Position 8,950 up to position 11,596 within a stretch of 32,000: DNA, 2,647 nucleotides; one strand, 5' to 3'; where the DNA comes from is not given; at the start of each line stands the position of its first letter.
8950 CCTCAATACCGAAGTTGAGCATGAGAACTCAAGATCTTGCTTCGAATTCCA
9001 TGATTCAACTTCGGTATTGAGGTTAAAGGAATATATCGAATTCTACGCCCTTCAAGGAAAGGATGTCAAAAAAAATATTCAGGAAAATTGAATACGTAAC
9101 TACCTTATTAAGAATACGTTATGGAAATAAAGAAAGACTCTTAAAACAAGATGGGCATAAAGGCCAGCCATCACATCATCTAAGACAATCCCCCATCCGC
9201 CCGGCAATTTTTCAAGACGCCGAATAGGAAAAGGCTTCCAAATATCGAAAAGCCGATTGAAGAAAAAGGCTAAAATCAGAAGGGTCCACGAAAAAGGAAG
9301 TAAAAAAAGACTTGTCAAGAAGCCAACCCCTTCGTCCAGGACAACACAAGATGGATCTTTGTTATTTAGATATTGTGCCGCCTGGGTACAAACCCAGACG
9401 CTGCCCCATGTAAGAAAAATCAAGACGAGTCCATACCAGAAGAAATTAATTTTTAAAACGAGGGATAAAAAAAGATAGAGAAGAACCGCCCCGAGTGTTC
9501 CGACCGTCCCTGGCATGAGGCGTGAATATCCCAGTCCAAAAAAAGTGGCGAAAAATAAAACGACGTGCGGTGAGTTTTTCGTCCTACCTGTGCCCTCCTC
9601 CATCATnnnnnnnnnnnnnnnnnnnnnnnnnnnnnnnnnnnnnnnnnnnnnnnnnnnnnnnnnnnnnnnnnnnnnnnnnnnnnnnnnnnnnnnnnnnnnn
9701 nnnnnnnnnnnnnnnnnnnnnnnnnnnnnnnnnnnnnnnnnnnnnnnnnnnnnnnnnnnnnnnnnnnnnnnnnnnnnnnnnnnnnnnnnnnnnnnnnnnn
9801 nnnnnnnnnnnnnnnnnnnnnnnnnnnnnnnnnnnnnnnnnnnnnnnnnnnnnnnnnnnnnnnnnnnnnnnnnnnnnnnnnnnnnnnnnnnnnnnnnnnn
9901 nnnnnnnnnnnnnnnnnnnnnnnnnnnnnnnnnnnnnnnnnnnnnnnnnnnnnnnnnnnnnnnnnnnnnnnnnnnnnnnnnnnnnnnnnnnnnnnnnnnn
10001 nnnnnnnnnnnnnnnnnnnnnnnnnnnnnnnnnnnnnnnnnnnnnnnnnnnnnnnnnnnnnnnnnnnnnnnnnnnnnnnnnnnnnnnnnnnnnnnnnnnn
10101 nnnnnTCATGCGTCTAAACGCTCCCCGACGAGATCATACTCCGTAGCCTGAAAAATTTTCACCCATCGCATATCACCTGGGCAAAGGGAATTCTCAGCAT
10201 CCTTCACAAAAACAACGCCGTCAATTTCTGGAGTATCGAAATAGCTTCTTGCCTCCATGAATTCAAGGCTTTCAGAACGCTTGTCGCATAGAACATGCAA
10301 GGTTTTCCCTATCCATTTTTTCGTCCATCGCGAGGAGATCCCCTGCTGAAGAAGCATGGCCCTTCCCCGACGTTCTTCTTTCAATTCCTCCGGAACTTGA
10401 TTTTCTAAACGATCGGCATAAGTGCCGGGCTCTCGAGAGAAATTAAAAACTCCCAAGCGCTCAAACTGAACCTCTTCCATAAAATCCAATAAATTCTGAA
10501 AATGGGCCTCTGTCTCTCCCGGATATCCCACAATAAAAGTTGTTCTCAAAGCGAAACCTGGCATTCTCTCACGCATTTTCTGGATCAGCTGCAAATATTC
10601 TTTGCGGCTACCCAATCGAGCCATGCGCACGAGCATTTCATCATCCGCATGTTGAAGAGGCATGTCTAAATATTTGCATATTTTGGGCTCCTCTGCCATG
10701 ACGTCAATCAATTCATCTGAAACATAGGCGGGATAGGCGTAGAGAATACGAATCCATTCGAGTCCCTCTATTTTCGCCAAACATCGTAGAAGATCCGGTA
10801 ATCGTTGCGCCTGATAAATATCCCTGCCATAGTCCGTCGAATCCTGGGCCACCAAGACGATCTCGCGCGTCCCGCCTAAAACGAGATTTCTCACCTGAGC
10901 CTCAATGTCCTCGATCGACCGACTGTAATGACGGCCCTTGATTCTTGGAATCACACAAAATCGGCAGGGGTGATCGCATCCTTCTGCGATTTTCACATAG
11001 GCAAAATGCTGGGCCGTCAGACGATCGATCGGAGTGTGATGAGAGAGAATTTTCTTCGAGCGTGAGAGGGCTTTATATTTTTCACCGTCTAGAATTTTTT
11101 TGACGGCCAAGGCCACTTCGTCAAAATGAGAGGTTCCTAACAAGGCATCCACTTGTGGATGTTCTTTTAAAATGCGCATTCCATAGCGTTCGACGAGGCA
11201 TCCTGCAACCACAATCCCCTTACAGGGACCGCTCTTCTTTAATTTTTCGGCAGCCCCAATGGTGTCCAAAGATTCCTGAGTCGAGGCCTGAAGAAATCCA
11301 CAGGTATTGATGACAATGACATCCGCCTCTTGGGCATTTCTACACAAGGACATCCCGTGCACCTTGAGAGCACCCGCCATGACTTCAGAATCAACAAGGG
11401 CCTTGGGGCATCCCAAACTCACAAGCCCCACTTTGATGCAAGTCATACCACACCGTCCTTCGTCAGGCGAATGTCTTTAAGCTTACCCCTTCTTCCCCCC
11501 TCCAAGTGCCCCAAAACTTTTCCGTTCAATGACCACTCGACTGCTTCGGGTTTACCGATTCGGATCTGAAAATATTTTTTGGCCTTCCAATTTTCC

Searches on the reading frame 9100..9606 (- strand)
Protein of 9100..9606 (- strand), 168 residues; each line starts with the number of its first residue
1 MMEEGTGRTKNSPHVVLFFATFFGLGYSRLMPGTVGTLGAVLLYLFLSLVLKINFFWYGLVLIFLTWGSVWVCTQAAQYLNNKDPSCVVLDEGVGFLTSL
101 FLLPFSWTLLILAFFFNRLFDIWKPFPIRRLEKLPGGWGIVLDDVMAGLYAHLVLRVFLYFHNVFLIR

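Call 14: search_protein_families(library=ncbifam, proteins=[window:9100-9606:-], max_evalue=0.00001)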
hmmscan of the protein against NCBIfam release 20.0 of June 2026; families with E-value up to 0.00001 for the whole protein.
window:9100-9606:- (168 aa): 1 family
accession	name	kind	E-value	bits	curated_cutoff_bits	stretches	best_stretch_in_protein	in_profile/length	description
NF008288.0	PRK11068.1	equivalog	5.2e-27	94.8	226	1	18-164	17-162/165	phosphatidylglycerophosphatase A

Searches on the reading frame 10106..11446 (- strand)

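Call 14: search_protein_families(library=ncbifam, proteins=[window:10106-11446:-], max_evalue=0.00001)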
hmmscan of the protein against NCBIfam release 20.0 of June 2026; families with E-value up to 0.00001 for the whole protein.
window:10106-11446:- (446 aa): 10 families
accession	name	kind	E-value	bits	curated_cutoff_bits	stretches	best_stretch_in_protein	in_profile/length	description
TIGR01125.1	TIGR01125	equivalog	7.4e-146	486.6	356.95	1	5-441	1-432/432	30S ribosomal protein S12 methylthiotransferase RimO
TIGR00089.1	TIGR00089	subfamily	2e-127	425.6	251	1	5-441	1-429/429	MiaB/RimO family radical SAM methylthiotransferase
TIGR01574.1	miaB-methiolase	equivalog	3.5e-89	299.8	355.3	1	10-440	6-433/437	tRNA (N6-isopentenyl adenosine(37)-C2)-methylthiotransferase MiaB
TIGR01579.1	MiaB-like-C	equivalog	9.9e-80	268.8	357.05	1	9-404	2-396/416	tRNA (N(6)-L-threonylcarbamoyladenosine(37)-C(2))-methylthiotransferase MtaB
TIGR01578.1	MiaB-like-B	hypoth_equivalog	2.8e-66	224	314.7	1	8-441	4-418/421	tRNA (N(6)-L-threonylcarbamoyladenosine(37)-C(2))-methylthiotransferase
NF010916.0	PRK14336.1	equivalog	6.7e-65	219.5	606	1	8-438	6-407/418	tRNA (N6-isopentenyl adenosine(37)-C2)-methylthiotransferase MiaB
TIGR04479.1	bcpD_PhpK_rSAM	subfamily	3.3e-18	65.4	600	1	146-327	239-410/504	PhpK family radical SAM P-methyltransferase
TIGR04014.1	B12_SAM_MJ_0865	equivalog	7.6e-18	64.5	360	1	149-341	161-351/434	methyl-coenzyme M reductase glutamine C-methyltransferase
TIGR04013.1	B12_SAM_MJ_1487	hypoth_equivalog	7.1e-17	61.3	251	1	110-360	115-366/382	TIGR04013 family B12-binding domain/radical SAM domain-containing protein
TIGR03471.1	HpnJ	equivalog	9.8e-08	31.3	577.6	1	153-342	202-381/472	hopanoid biosynthesis associated radical SAM protein HpnJ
